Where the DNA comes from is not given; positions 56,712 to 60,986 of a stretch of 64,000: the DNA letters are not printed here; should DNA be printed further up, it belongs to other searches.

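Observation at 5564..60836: Genome-wide habit of in-frame 15/18/21/30-bp minisatellites in housekeeping genes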

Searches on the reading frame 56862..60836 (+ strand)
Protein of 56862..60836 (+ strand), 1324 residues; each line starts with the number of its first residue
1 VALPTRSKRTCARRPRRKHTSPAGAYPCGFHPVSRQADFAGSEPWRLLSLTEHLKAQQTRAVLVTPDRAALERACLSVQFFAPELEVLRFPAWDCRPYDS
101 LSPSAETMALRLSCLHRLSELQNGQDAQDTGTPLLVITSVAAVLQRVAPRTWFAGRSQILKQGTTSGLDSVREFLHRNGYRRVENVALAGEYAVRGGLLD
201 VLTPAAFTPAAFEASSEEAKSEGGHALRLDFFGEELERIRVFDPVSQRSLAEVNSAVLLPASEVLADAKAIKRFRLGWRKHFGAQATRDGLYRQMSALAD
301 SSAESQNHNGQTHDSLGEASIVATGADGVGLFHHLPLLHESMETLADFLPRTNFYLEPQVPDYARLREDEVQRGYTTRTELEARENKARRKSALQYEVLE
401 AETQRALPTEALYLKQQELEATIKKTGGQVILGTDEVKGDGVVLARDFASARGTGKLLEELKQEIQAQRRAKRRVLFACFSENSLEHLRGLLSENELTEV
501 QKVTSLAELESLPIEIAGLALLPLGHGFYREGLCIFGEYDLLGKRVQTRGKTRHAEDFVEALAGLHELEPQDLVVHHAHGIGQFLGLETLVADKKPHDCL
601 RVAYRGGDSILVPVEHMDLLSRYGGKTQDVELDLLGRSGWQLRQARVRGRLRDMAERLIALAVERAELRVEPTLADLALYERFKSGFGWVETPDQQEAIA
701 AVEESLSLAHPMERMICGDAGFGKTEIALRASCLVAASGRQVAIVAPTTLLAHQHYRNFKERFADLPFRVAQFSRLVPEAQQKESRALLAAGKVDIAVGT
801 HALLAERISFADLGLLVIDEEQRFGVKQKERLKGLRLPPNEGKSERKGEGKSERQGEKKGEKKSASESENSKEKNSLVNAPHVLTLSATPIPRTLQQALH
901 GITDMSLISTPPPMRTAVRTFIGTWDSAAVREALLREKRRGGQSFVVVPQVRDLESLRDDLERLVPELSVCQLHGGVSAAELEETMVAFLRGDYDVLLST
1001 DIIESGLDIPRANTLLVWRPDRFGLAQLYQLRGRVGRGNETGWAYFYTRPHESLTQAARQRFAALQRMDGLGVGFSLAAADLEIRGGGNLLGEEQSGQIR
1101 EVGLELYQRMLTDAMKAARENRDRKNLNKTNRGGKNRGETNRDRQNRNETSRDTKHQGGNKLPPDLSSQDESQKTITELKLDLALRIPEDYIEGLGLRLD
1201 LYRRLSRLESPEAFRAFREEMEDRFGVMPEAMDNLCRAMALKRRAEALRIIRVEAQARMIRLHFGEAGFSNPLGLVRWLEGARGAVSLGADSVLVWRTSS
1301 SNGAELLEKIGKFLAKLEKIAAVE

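Call 5: search_protein_families(library=pfam, proteins=[window:56862-60836:+])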
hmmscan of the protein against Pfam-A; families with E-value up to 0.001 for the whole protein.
window:56862-60836:+ (1324 aa): 6 families
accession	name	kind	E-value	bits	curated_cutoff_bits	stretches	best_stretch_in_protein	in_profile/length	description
PF03461.20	TRCF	-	5e-22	78.5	25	1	1181-1271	1-91/95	TRCF domain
PF00270.35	DEAD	-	3.5e-20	72.8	26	1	692-834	1-140/167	DEAD/DEAH box helicase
PF00271.37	Helicase_C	-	5e-19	69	23.5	1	931-1038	7-109/110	Helicase conserved C-terminal domain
PF02559.22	CarD_TRCF_RID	-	5.3e-15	55.7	23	1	568-623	1-56/57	CarD-like/TRCF RID domain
PF17757.6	UvrB_inter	-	1.4e-14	54.4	22.9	1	160-263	3-90/91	UvrB interaction domain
PF04851.21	ResIII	-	2.7e-06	27.8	22.5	1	693-824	6-137/164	Type III restriction enzyme, res subunit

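Call 7: find_related_loci(query=window:56862-60836:+, collection=genome_contigs, flank=10000)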
Query window:56862-60836:+ (1324 aa) in genome_contigs; peptide patterns used: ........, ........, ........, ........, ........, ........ (x = any residue, [..] = any of these).
53 stretches matched a pattern, but none encodes a relative of the query by tblastn (E <= 1e-3).

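Call 8: find_homologous_proteins(query=window:56862-60836:+, max_evalue=1e-30)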
Query window:56862-60836:+ (1324 aa): 2451 proteins with E <= 1e-30 among 8000 candidates; the best 120 are listed.
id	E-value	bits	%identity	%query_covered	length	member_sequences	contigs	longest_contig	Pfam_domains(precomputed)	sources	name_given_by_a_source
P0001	0.0e+0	2831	99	98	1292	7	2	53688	PF02559.23,PF00270.36,PF17757.7,PF03461.21,PF00271.38,PF04851.22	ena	-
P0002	0.0e+0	2248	80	98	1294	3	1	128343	PF02559.23,PF00270.36,PF17757.7,PF03461.21,PF00271.38,PF04851.22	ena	-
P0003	0.0e+0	1104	48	97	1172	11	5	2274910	PF02559.23,PF00270.36,PF17757.7,PF03461.21,PF00271.38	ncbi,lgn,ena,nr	ncbi:MAG: transcription-repair coupling factor [Alphaproteobacteria bacterium]|nr:transcription-repa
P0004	0.0e+0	1094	48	97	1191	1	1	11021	PF02559.23,PF00270.36,PF17757.7,PF03461.21,PF00271.38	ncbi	ncbi:MAG: transcription-repair coupling factor [Alphaproteobacteria bacterium]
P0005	3.3e-248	845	40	95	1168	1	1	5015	PF21132.3,PF02559.23,PF00270.36,PF17757.7,PF03461.21,PF00271.38,PF04851.22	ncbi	-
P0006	1.3e-246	840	40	95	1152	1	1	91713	PF21132.3,PF02559.23,PF00270.36,PF14814.12,PF17757.7,PF03461.21,PF00271.38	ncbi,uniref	ncbi:MAG TPA: transcription-repair coupling factor [Allosphingosinicella sp.]|uniref:transcription-r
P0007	4.4e-246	838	40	96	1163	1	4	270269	PF21132.3,PF02559.23,PF00270.36,PF00176.30,PF17757.7,PF03461.21,PF00271.38,PF04851.22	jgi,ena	-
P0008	4.8e-246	838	40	95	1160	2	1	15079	PF21132.3,PF02559.23,PF00270.36,PF17757.7,PF03461.21,PF00271.38,PF04851.22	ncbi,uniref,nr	ncbi:transcription-repair coupling factor [Arenibaculum sp.]|uniref:transcription-repair coupling fa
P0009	2.0e-245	836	39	94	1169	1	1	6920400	PF02559.23,PF00270.36,PF17757.7,PF03461.21,PF00271.38,PF04851.22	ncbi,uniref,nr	ncbi:transcription-repair coupling factor [Labrys monachus]|uniref:Transcription-repair-coupling fac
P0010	3.0e-245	835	40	95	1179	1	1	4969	PF21132.3,PF02559.23,PF00270.36,PF17757.7,PF03461.21,PF00271.38,PF04851.22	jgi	jgi:transcription-repair coupling factor (superfamily II helicase)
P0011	3.4e-245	835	39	95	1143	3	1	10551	PF02559.23,PF00270.36,PF17757.7,PF03461.21,PF00271.38,PF04851.22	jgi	-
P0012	4.3e-245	835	39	97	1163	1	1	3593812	PF02559.23,PF00270.36,PF17757.7,PF03461.21,PF00271.38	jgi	jgi:transcription-repair coupling factor (superfamily II helicase)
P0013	8.1e-245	834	40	95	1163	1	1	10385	PF02559.23,PF00270.36,PF17757.7,PF03461.21,PF00271.38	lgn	-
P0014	1.1e-244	833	40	97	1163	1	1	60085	PF02559.23,PF00270.36,PF17757.7,PF03461.21,PF00271.38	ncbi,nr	ncbi:MAG: transcription-repair coupling factor [Sphingomonadaceae bacterium]|nr:transcription-repair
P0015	1.1e-244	833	40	95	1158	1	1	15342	PF02559.23,PF00270.36,PF17757.7,PF03461.21,PF00271.38,PF04851.22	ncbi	ncbi:MAG: transcription-repair coupling factor [Novosphingobium sp.]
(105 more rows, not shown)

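Call 10: find_encoding_contigs(protein=P0002, flank=10000, max_places=3)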
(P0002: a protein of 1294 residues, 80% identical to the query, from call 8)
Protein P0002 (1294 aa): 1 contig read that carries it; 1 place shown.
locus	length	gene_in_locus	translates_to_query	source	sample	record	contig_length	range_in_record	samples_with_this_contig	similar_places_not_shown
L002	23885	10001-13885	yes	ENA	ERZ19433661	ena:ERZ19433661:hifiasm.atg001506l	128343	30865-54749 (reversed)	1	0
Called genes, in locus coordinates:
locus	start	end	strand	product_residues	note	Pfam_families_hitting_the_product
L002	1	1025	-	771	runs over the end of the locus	PF04453:LptD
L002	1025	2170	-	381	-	PF03739:LptF_LptG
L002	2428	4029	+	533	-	PF02789:Peptidase_M17_N (weak), PF00883:Peptidase_M17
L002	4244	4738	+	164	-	PF04364:DNA_pol3_chi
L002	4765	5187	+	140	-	PF00334:NDK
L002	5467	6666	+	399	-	-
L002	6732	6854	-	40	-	PF07835:COX4_pro_2 (weak)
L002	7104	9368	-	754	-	PF00270:DEAD, PF04851:ResIII, PF13604:AAA_30 (weak), PF00271:Helicase_C, PF19833:RecG_dom3_C (faint)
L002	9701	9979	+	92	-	PF03937:Sdh5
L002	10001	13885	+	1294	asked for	PF17757:UvrB_inter, PF02559:CarD_TRCF_RID, PF00270:DEAD, PF04851:ResIII (weak), PF00271:Helicase_C, PF03461:TRCF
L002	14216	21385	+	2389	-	PF11924:IAT_beta (weak), PF03160:Calx-beta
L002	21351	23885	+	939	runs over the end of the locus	-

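Call 11: find_encoding_contigs(protein=P0001, flank=10000, max_places=3)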
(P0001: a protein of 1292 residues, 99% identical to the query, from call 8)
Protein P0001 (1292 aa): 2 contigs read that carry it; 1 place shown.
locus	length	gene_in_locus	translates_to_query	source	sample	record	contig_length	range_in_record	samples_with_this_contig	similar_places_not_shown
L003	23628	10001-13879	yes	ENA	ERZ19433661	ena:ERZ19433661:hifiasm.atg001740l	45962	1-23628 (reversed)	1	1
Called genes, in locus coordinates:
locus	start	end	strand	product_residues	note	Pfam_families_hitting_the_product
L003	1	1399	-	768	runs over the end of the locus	PF04453:LptD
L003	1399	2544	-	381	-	PF03739:LptF_LptG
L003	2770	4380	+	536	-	PF00883:Peptidase_M17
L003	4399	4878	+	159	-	PF04364:DNA_pol3_chi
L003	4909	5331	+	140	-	PF00334:NDK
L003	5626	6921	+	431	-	-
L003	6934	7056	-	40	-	-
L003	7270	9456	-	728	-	PF00270:DEAD, PF04851:ResIII, PF13604:AAA_30 (faint), PF00271:Helicase_C, PF19833:RecG_dom3_C (weak)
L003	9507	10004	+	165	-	PF03937:Sdh5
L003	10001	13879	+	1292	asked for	PF17757:UvrB_inter, PF02559:CarD_TRCF_RID, PF00270:DEAD, PF04851:ResIII (weak), PF00271:Helicase_C, PF03461:TRCF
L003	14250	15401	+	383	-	PF11924:IAT_beta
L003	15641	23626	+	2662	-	?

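Call 18: find_related_loci(query=A1, collection=genome_contigs, flank=10000)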
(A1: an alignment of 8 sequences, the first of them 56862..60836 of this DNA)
Query A1 (1324 aa) in genome_contigs; peptide patterns used: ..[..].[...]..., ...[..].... (x = any residue, [..] = any of these).
600 stretches matched a pattern (row limit reached: there are more); 600 encode a relative of the query (tblastn E <= 1e-3); the best 80 are kept; 80 distinct loci.
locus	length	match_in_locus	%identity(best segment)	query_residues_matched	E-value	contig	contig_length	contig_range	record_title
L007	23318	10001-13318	39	53-1297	0e+0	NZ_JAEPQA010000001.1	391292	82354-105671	MAG: Nisaea sp. isolate HXMU1428-11 NODE_1_length_391292_cov_5.763368, whole genome shotgun sequence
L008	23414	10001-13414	40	48-1319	0e+0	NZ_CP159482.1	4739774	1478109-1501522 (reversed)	Algihabitans albus strain ac2 chromosome, complete genome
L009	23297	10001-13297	40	83-1322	0e+0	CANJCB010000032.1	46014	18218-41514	MAG: Rhodospirillales bacterium isolate RH-23may17-127 genome assembly, contig: RH-23may17-C5469, whole genome shotgun s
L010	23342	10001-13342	40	32-1295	0e+0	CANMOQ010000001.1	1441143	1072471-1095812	uncultured Erythrobacter sp. isolate 3-903-J.fasta genome assembly, contig: NODE_1, whole genome shotgun sequence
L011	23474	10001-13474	39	60-1321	0e+0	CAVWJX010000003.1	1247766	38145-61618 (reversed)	MAG: uncultured Alphaproteobacteria bacterium isolate MFD05502.bin.1.41 genome assembly, contig: contig_20382, whole gen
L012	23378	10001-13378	38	48-1321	0e+0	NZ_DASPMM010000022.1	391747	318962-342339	MAG: Brevundimonas sp. isolate SMAG_U12092 k141_21734, whole genome shotgun sequence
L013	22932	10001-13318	39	71-1321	0e+0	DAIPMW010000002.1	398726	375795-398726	MAG TPA_asm: Hyphomicrobiaceae bacterium isolate CTOTU46456 NODE_7_length_398726_cov_25.862119, whole genome shotgun seq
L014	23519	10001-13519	39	6-1312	0e+0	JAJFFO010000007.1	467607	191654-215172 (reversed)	MAG: Robiginitomaculum sp. isolate OFTM139 OFTM139_6, whole genome shotgun sequence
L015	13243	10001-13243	38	48-1270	0e+0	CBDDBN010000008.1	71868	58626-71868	MAG: Denitrobaculum sp. isolate 4fddff2f-19d8-4516-84eb-570fa45f9fb9 genome assembly, contig: contig_8, whole genome sho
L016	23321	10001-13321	39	69-1319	0e+0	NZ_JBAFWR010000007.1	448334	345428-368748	Xanthobacter sp. VTT E-85239 strain VTT-E-85239 Contig007, whole genome shotgun sequence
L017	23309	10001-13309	40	41-1295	0e+0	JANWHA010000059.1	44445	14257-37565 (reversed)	MAG: Croceibacterium sp. isolate CRAIB_MAG2 c_000000045094, whole genome shotgun sequence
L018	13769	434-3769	38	31-1295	0e+0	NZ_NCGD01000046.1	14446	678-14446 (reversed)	MAG: Sphingomonas sp. 28-63-12 04302015_28_scaffold_894, whole genome shotgun sequence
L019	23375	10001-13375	38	48-1321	0e+0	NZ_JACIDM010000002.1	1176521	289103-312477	Brevundimonas lenta strain DSM 23960 Ga0373232_02, whole genome shotgun sequence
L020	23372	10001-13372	39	48-1317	0e+0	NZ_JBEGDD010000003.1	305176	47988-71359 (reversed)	Brevundimonas aurifodinae strain C11 C11_Genome_contig_3, whole genome shotgun sequence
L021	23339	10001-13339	39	32-1294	0e+0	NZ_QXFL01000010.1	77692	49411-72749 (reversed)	Aurantiacibacter zhengii strain V18 V18_10, whole genome shotgun sequence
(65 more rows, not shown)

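Call 32: find_encoding_contigs(protein=P0003, flank=10000, max_places=3)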
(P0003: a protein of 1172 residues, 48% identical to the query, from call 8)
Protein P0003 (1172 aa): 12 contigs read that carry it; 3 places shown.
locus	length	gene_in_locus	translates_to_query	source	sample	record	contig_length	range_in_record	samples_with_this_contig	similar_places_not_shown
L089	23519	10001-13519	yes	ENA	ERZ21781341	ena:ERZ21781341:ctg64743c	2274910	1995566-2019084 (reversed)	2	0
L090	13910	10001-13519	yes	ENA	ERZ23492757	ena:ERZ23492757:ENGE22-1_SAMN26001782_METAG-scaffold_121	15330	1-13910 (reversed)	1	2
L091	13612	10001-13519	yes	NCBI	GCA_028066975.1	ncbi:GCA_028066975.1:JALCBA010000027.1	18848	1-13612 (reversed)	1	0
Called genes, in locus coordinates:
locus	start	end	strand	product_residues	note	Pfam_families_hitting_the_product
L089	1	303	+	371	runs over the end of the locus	PF18899:DUF5655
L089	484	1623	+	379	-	PF01939:NucS_C (weak), PF18899:DUF5655, PF11149:DUF2924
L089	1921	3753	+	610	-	-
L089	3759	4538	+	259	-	-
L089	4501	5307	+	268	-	-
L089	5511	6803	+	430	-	PF04367:DUF502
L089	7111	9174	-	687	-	PF00270:DEAD, PF04851:ResIII, PF00271:Helicase_C, PF19833:RecG_dom3_C (weak)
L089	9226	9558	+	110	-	PF03937:Sdh5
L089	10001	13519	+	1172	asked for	PF17757:UvrB_inter, PF02559:CarD_TRCF_RID, PF00270:DEAD, PF00271:Helicase_C, PF03461:TRCF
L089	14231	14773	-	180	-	PF00106:adh_short, PF08659:KR, PF13561:adh_short_C2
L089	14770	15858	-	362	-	PF06750:A24_N_bact, PF01478:Peptidase_A24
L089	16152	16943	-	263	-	PF23441:SDR, PF00106:adh_short, PF01370:Epimerase (faint), PF08659:KR, PF13561:adh_short_C2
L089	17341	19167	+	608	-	PF03235:GmrSD_N, PF07510:GmrSD_C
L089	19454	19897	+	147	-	-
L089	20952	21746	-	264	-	PF01026:TatD_DNase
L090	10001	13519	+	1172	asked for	PF17757:UvrB_inter, PF02559:CarD_TRCF_RID, PF00270:DEAD, PF00271:Helicase_C, PF03461:TRCF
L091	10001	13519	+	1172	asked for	PF17757:UvrB_inter, PF02559:CarD_TRCF_RID, PF00270:DEAD, PF00271:Helicase_C, PF03461:TRCF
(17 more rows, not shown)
